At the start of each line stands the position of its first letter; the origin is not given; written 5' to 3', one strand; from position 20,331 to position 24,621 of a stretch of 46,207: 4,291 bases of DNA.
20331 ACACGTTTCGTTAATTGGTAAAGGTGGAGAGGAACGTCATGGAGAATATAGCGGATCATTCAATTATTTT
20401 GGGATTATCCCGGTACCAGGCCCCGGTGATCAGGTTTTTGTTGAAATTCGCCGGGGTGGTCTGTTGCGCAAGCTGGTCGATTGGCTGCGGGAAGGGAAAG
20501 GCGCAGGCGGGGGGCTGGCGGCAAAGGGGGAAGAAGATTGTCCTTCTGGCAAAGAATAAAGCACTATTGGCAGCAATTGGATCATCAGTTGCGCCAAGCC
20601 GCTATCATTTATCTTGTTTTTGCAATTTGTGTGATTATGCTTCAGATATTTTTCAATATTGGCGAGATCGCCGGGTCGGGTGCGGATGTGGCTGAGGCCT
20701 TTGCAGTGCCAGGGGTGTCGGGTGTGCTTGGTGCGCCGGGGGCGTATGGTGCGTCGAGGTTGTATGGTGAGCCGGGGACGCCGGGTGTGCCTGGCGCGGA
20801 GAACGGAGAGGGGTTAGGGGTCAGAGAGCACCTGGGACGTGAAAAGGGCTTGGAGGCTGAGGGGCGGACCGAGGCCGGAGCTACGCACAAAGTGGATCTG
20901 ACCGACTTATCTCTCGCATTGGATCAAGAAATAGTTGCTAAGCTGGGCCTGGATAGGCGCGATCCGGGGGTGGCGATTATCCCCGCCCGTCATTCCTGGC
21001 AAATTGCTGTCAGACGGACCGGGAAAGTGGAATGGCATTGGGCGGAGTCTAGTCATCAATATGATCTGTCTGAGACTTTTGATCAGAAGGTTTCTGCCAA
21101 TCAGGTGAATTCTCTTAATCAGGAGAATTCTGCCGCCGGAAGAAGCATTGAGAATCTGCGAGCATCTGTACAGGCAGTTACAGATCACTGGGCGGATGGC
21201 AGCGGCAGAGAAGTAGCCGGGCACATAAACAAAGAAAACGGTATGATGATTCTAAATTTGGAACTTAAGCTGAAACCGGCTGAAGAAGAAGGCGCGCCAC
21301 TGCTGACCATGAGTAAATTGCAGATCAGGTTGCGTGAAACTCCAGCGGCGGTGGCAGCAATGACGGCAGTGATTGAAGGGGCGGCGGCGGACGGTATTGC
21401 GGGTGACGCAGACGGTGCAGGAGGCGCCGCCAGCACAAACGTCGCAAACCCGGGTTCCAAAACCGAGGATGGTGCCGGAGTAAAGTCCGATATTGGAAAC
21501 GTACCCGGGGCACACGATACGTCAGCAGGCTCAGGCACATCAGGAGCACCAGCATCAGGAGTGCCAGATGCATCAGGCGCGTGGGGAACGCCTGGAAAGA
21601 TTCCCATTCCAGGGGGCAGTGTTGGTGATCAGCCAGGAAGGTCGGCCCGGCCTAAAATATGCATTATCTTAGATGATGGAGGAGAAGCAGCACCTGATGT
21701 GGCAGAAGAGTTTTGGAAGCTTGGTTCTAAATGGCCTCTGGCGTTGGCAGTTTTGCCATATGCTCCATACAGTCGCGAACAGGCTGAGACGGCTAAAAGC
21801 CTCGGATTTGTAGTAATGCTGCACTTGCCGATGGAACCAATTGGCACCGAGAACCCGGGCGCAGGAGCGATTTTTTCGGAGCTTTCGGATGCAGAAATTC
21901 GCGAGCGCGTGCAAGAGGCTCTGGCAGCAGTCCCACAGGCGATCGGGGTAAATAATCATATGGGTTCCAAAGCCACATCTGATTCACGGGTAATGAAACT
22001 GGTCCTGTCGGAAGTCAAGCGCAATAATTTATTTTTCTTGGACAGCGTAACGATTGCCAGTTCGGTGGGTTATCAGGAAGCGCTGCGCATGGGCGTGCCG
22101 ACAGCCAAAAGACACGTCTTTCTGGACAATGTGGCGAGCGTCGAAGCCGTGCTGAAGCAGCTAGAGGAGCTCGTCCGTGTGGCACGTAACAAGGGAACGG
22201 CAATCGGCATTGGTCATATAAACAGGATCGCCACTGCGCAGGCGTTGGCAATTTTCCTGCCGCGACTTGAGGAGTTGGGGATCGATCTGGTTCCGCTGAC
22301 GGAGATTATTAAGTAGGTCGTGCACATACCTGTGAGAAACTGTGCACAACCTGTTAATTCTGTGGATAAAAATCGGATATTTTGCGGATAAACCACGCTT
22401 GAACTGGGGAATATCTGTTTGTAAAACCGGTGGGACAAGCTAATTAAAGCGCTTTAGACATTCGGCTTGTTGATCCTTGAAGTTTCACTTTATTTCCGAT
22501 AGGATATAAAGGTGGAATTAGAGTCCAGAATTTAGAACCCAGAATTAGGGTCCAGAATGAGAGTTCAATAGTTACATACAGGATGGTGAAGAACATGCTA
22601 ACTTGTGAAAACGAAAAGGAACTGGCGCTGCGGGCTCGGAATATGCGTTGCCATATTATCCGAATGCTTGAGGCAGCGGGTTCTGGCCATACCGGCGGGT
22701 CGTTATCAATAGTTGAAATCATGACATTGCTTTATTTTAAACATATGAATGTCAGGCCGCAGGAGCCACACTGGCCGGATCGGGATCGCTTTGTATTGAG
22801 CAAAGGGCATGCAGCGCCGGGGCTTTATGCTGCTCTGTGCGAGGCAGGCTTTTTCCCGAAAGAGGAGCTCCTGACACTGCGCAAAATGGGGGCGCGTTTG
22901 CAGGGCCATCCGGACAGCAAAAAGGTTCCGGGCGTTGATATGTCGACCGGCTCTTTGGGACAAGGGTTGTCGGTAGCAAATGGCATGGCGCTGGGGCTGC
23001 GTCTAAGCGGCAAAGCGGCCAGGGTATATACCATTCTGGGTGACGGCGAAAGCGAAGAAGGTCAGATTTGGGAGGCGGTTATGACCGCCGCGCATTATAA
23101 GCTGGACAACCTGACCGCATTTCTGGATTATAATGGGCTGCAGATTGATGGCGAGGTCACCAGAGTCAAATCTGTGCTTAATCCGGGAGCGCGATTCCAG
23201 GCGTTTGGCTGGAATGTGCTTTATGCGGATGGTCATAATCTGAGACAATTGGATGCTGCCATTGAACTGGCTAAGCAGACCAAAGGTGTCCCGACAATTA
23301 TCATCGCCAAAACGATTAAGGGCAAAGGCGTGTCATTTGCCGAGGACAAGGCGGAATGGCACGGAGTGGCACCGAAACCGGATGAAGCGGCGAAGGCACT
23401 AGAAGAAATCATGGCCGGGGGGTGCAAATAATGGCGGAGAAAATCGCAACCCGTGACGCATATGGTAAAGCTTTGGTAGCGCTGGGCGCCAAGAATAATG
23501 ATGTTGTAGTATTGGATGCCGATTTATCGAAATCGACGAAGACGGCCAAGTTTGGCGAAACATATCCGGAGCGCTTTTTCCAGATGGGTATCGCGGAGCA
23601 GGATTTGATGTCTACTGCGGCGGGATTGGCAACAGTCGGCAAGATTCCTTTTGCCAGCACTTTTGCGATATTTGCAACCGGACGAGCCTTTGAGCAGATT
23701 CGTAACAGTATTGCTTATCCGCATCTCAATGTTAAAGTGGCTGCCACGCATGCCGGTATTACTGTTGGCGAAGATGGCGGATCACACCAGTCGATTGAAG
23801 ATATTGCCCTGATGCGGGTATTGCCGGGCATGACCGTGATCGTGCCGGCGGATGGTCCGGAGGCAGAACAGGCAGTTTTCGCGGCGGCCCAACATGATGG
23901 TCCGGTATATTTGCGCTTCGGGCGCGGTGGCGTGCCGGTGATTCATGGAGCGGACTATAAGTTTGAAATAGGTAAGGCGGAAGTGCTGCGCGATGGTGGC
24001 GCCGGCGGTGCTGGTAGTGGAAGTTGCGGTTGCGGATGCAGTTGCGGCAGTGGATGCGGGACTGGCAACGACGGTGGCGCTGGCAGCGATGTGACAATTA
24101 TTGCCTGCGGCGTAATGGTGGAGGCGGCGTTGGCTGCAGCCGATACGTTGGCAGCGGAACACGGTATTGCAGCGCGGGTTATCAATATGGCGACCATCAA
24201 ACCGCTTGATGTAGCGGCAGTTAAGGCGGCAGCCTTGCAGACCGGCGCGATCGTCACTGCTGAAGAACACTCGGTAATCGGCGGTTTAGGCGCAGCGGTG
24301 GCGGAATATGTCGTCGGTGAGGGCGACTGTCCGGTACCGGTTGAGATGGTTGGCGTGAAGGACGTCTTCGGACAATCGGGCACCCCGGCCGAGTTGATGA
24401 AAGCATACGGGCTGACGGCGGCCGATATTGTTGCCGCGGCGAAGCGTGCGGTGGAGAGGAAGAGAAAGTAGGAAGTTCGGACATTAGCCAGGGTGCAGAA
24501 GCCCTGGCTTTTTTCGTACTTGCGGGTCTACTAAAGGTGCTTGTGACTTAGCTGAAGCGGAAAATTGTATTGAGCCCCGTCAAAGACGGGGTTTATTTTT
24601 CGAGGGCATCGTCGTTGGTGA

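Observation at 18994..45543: Locus-specific cryptically simple stutter tracts sit on or just after many stop codons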

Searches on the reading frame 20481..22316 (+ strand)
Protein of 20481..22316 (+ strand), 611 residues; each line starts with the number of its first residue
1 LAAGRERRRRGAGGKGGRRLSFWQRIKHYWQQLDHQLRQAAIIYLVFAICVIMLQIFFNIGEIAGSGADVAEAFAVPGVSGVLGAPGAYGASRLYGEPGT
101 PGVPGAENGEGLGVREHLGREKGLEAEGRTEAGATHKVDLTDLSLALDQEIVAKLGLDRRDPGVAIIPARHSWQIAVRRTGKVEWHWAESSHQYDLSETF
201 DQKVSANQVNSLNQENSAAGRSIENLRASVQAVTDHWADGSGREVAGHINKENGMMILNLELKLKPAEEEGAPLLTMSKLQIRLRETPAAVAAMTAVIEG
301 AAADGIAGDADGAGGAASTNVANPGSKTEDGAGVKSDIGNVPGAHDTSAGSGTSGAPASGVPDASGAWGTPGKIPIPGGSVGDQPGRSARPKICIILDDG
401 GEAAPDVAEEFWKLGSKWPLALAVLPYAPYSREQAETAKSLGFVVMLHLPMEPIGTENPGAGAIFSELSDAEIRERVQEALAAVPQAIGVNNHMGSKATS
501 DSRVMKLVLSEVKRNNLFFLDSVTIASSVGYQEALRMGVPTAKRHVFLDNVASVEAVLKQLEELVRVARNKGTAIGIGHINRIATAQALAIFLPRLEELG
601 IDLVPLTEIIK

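Call 15: search_protein_families(library=ncbifam, proteins=[window:20481-22316:+])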
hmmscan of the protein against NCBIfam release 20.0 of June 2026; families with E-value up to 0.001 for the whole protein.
window:20481-22316:+ (611 aa): 0 families

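Call 34: search_protein_families(library=pfam, proteins=[window:20481-22316:+])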
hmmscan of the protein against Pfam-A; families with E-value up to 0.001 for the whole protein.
window:20481-22316:+ (611 aa): 1 family
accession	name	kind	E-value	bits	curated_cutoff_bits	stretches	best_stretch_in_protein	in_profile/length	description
PF04748.18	Polysacc_deac_2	-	3.3e-69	232.7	27.5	1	395-609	1-211/212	Divergent polysaccharide deacetylase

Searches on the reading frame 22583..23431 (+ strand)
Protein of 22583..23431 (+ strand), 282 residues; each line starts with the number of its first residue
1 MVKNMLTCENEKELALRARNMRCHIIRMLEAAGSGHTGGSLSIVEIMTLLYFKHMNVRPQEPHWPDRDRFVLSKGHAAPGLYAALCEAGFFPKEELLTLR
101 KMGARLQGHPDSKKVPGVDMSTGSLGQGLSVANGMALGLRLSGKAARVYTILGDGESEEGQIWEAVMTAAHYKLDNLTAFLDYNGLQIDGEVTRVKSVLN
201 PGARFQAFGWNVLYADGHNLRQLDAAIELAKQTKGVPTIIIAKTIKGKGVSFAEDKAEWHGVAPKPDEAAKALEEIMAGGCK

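Call 15: search_protein_families(library=ncbifam, proteins=[window:22583-23431:+])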
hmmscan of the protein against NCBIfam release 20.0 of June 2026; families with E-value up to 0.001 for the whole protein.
window:22583-23431:+ (282 aa): 12 families
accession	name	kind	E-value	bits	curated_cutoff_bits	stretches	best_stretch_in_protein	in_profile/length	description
NF004559.0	PRK05899.2-5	equivalog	2.6e-100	336.5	488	1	5-276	9-279/627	transketolase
NF004556.0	PRK05899.2-2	equivalog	4.4e-82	276.3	575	1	3-276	6-276/639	transketolase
TIGR00232.1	tktlase_bact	equivalog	1.8e-62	211.6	682.25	1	21-273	7-270/654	transketolase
NF004558.0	PRK05899.2-4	equivalog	2.5e-51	174.8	788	1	20-270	9-264/651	transketolase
TIGR00759.1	aceE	equivalog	1.9e-19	69.2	859.9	2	37-213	100-287/885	pyruvate dehydrogenase (acetyl-transferring), homodimeric type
TIGR00204.1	dxs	equivalog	8.9e-17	60.8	465.95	2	6-199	10-186/616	1-deoxy-D-xylulose-5-phosphate synthase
TIGR03186.1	AKGDH_not_PDH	exception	1.7e-16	59.7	1408.3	2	23-213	88-287/889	alpha-ketoglutarate dehydrogenase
NF003933.0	PRK05444.2-2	equivalog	7.2e-14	51.2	395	1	12-268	23-273/606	1-deoxy-D-xylulose-5-phosphate synthase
NF008968.0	PRK12315.1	subfamily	1.6e-10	39.9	510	1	127-264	118-264/582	1-deoxy-D-xylulose-5-phosphate synthase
TIGR03182.1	PDH_E1_alph_y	equivalog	3.9e-09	35.9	393.85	1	123-254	110-243/315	pyruvate dehydrogenase (acetyl-transferring) E1 component subunit alpha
TIGR03181.1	PDH_E1_alph_x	equivalog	5.4e-07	28.8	411.35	1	124-240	123-241/341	pyruvate dehydrogenase (acetyl-transferring) E1 component subunit alpha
NF003616.0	PRK05261.1-1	subfamily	2.7e-06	25.9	777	1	113-219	131-237/788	phosphoketolase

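Call 40: find_encoding_contigs(protein=window:22583-23431:+, flank=10000, max_places=8)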
Protein window:22583-23431:+ (282 aa): 7 contigs read that carry it; 6 places shown.
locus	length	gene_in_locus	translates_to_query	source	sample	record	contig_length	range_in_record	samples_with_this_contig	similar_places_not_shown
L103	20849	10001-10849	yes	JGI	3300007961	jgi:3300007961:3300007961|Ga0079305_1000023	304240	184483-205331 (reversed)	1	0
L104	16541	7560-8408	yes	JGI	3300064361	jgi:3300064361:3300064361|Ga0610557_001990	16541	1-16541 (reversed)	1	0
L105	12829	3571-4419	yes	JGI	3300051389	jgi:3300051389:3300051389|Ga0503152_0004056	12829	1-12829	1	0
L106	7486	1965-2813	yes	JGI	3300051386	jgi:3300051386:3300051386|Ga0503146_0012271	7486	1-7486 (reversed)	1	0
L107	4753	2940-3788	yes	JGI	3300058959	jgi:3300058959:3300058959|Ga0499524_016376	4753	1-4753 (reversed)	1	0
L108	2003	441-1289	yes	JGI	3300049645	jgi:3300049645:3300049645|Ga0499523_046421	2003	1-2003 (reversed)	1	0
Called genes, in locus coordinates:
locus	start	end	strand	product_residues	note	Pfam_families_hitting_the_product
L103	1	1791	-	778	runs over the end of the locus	PF00912:Transgly, PF00905:Transpeptidase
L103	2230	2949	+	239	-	PF00005:ABC_tran, PF13304:AAA_21 (faint)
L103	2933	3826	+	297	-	PF18075:FtsX_ECD, PF02687:FtsX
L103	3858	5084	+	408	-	PF24568:CC_PcsB, PF01551:Peptidase_M23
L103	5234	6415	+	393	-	PF22694:CtpB_N-like (weak), PF00595:PDZ, PF13180:PDZ_2, PF17820:PDZ_6, PF03572:Peptidase_S41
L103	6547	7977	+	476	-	PF13180:PDZ_2 (weak), PF17820:PDZ_6 (weak)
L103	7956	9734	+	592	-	PF04748:Polysacc_deac_2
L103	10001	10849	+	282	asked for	PF13292:DXP_synthase_N, PF00456:Transketolase_N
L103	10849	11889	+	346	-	PF02779:Transket_pyr, PF02780:Transketolase_C, PF22613:Transketolase_C_1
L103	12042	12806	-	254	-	-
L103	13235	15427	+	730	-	PF00270:DEAD (weak), PF04851:ResIII, PF17757:UvrB_inter, PF27431:UvrB_3rd, PF00271:Helicase_C, PF12344:UvrB, PF02151:UVR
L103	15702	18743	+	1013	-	PF00005:ABC_tran (faint), PF02463:SMC_N (faint), PF03193:RsgA_GTPase (faint), PF13191:AAA_16 (faint), PF13304:AAA_21 (faint), PF13476:AAA_23 (faint), PF17760:UvrA_inter, PF17755:UvrA_DNA-bind, +2 more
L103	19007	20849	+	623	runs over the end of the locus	PF01541:GIY-YIG, PF27096:UvrC_M, PF02151:UVR, PF22920:UvrC_RNaseH, PF08459:UvrC_RNaseH_dom, PF12826:HHH_2 (weak), PF14520:HHH_5, PF00633:HHH (weak)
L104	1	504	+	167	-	?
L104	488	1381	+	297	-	PF18075:FtsX_ECD, PF02687:FtsX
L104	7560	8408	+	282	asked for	PF13292:DXP_synthase_N, PF00456:Transketolase_N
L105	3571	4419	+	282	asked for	PF13292:DXP_synthase_N, PF00456:Transketolase_N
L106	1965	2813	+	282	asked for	PF13292:DXP_synthase_N, PF00456:Transketolase_N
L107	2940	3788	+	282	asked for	PF13292:DXP_synthase_N, PF00456:Transketolase_N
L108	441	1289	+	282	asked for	PF13292:DXP_synthase_N, PF00456:Transketolase_N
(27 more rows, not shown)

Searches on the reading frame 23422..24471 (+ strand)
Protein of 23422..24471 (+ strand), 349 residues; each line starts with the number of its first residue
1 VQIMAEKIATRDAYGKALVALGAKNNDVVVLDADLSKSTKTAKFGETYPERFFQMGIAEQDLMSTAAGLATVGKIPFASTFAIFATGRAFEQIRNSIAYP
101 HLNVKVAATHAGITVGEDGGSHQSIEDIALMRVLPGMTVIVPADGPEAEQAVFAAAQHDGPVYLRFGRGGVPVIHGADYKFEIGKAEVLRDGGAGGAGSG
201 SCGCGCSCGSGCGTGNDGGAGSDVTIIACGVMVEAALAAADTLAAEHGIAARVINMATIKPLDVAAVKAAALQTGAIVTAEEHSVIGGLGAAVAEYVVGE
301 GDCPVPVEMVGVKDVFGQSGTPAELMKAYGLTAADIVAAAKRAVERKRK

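Call 15: search_protein_families(library=ncbifam, proteins=[window:23422-24471:+])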
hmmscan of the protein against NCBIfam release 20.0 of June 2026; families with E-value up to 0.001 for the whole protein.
window:23422-24471:+ (349 aa): 10 families
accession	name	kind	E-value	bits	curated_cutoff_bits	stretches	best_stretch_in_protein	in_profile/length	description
NF004559.0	PRK05899.2-5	equivalog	1.6e-100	337.2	488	1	5-345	315-625/627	transketolase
NF004556.0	PRK05899.2-2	equivalog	1.8e-59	201.6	575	2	5-193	319-520/639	transketolase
TIGR00204.1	dxs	equivalog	3.3e-55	187.7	465.95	2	10-193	312-495/616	1-deoxy-D-xylulose-5-phosphate synthase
NF003933.0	PRK05444.2-2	equivalog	3.3e-40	138.2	395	1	8-342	289-603/606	1-deoxy-D-xylulose-5-phosphate synthase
NF008968.0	PRK12315.1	subfamily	2.5e-30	105.3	510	2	17-192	288-461/582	1-deoxy-D-xylulose-5-phosphate synthase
TIGR00232.1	tktlase_bact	equivalog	6.7e-29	100.7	682.25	2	5-179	346-525/654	transketolase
NF004558.0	PRK05899.2-4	equivalog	3.9e-18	65.2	788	1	9-340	345-646/651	transketolase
NF006667.0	PRK09212.1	subfamily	1.4e-17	63.7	321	1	220-346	200-325/327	pyruvate dehydrogenase complex E1 component subunit beta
NF008854.0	PRK11892.1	equivalog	1.1e-15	57.2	454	1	220-344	339-462/464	pyruvate dehydrogenase complex E1 component subunit beta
NF007201.0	PRK09622.1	equivalog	0.00051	19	590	1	222-295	268-340/405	2-oxoacid:ferredoxin oxidoreductase subunit alpha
